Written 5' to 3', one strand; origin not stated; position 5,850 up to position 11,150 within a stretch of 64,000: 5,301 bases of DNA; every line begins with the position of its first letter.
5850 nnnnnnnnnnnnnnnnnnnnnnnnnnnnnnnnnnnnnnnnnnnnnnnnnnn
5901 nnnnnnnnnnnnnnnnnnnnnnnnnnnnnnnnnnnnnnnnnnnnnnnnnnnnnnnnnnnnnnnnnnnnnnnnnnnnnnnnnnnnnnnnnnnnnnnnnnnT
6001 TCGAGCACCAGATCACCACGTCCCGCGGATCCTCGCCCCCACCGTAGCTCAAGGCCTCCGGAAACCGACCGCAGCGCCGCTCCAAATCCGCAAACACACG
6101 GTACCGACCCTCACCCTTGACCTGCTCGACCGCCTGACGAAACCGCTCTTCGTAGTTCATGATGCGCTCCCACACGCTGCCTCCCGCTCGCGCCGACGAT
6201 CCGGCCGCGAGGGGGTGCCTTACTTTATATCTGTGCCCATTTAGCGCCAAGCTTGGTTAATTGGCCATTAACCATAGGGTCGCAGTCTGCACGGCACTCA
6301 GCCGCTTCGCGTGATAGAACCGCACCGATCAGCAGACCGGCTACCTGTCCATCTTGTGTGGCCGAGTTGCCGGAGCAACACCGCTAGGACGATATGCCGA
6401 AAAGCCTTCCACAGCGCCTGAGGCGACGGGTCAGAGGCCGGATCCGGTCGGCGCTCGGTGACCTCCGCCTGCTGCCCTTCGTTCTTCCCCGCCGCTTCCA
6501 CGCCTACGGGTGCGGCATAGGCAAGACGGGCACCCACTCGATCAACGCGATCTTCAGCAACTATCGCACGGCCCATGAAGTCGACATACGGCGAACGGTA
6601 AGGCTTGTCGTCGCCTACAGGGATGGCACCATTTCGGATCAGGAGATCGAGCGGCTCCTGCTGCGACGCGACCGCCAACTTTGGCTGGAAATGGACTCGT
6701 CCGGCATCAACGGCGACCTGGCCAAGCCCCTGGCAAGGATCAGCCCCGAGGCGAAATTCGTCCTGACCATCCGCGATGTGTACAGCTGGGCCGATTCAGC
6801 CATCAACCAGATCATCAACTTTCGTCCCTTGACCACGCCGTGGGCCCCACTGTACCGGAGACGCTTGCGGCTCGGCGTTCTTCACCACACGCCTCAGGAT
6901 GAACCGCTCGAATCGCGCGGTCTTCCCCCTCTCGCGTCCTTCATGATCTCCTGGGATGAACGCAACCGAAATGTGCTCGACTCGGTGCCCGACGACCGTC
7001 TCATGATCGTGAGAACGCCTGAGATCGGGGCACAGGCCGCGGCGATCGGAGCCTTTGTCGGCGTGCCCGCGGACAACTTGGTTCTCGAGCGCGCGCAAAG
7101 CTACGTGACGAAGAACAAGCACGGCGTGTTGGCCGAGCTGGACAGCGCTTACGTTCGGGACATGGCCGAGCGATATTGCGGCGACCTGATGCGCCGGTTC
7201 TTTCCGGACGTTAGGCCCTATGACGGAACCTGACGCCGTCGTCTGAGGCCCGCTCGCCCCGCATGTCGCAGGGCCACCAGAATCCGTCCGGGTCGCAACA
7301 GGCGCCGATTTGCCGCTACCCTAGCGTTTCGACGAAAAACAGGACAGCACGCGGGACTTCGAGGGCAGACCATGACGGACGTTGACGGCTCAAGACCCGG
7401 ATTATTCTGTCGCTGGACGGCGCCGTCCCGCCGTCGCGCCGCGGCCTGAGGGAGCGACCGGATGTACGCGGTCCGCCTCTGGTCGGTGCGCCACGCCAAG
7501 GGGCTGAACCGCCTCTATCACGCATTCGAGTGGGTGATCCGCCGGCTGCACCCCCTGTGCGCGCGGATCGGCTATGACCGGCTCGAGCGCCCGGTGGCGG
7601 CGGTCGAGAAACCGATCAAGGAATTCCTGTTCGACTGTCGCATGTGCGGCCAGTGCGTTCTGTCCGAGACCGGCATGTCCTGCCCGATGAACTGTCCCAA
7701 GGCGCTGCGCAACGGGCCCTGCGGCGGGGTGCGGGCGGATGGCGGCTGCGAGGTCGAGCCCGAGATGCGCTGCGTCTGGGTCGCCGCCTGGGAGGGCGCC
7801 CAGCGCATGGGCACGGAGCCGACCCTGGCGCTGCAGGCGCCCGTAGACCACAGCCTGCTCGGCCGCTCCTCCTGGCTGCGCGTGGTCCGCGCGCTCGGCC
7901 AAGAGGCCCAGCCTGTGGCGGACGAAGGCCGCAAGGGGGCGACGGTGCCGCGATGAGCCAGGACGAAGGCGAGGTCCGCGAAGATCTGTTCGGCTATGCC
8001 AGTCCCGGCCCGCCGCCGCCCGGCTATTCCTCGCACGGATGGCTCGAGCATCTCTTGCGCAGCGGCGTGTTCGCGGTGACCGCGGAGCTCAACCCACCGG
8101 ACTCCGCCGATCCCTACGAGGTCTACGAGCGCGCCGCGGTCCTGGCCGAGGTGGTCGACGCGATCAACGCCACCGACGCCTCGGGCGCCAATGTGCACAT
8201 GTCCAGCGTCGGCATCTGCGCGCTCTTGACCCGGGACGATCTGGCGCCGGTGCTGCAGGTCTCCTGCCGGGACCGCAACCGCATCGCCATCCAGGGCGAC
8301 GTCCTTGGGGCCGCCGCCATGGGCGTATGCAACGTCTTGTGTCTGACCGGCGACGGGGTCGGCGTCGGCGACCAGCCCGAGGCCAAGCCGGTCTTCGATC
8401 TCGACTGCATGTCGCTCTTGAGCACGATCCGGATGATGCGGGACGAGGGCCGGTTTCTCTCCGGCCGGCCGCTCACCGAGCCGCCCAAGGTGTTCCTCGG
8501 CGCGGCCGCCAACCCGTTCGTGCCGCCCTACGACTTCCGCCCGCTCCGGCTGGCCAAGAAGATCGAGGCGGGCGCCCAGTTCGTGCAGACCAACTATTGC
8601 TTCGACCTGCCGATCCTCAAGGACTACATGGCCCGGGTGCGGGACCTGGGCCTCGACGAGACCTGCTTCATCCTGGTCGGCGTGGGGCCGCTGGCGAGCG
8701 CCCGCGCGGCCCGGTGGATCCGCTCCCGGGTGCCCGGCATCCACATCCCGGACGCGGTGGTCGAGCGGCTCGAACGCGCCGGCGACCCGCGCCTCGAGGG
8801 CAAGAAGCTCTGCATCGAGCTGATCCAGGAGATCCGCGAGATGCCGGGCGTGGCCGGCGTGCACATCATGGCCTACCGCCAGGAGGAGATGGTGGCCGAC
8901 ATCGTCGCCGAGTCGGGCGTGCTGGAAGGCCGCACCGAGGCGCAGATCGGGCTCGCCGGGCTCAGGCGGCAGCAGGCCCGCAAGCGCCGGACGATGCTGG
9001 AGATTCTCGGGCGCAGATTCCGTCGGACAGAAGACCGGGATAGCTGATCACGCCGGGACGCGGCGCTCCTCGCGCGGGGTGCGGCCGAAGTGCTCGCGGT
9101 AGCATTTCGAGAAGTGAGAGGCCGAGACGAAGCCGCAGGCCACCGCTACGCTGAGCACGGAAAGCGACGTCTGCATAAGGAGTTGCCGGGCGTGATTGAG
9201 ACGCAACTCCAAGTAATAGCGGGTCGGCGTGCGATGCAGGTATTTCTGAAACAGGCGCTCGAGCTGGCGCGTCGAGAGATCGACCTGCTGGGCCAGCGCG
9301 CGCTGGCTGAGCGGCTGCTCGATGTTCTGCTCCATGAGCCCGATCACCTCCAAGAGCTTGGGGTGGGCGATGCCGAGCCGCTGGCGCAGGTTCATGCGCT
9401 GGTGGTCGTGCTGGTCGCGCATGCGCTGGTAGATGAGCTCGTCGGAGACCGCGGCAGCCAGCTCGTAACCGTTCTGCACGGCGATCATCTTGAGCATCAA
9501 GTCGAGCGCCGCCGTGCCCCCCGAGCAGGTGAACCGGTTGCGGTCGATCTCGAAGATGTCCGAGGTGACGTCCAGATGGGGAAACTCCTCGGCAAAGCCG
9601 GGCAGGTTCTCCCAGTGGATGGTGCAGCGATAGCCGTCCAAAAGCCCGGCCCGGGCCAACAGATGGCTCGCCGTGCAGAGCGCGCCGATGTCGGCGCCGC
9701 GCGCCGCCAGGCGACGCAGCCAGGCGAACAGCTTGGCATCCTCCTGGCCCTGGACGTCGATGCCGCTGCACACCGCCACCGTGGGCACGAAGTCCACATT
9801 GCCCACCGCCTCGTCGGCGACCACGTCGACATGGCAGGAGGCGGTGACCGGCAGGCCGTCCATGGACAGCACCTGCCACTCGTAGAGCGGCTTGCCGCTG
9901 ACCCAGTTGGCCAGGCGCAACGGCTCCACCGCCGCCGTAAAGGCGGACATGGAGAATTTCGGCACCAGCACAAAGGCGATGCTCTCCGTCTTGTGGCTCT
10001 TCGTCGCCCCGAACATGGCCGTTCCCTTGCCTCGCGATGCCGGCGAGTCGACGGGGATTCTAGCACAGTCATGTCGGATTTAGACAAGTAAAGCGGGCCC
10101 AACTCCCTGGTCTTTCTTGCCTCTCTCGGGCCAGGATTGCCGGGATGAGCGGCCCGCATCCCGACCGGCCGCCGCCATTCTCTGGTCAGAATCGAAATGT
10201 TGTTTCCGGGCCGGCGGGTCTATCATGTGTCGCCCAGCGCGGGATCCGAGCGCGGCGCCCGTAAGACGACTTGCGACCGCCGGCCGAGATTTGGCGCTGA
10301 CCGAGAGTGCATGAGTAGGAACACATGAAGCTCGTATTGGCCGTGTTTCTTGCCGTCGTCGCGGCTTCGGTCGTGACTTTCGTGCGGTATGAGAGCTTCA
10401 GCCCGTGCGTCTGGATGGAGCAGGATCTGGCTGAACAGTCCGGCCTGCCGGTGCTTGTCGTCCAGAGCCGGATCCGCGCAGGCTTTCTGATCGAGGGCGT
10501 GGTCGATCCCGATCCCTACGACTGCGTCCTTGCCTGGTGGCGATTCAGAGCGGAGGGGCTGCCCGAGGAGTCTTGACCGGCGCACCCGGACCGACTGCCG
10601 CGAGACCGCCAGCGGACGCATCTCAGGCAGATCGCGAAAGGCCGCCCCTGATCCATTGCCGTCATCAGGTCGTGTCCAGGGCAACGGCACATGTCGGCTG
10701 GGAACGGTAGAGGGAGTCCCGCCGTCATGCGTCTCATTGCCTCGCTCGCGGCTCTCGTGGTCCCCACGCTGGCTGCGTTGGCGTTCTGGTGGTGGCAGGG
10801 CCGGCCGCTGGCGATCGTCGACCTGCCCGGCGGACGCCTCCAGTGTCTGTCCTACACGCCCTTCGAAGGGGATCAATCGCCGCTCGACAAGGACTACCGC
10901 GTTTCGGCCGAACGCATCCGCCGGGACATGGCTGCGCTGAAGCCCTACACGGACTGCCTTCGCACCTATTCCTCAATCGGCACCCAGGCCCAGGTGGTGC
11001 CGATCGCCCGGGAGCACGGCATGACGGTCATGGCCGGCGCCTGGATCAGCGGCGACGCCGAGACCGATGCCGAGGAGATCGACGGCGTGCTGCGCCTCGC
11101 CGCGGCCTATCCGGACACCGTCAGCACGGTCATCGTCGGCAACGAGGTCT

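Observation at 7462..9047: MetV/MetF-type two-component methylene-THF reductase embedded in a THF-dependent demethylation gene neighbourhood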

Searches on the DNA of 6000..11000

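Call 79: search_rna_families(source=window, start=6000, end=11000, threshold=evalue, max_evalue=0.1)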
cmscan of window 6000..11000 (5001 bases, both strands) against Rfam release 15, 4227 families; matches with E-value up to 0.1: 0.
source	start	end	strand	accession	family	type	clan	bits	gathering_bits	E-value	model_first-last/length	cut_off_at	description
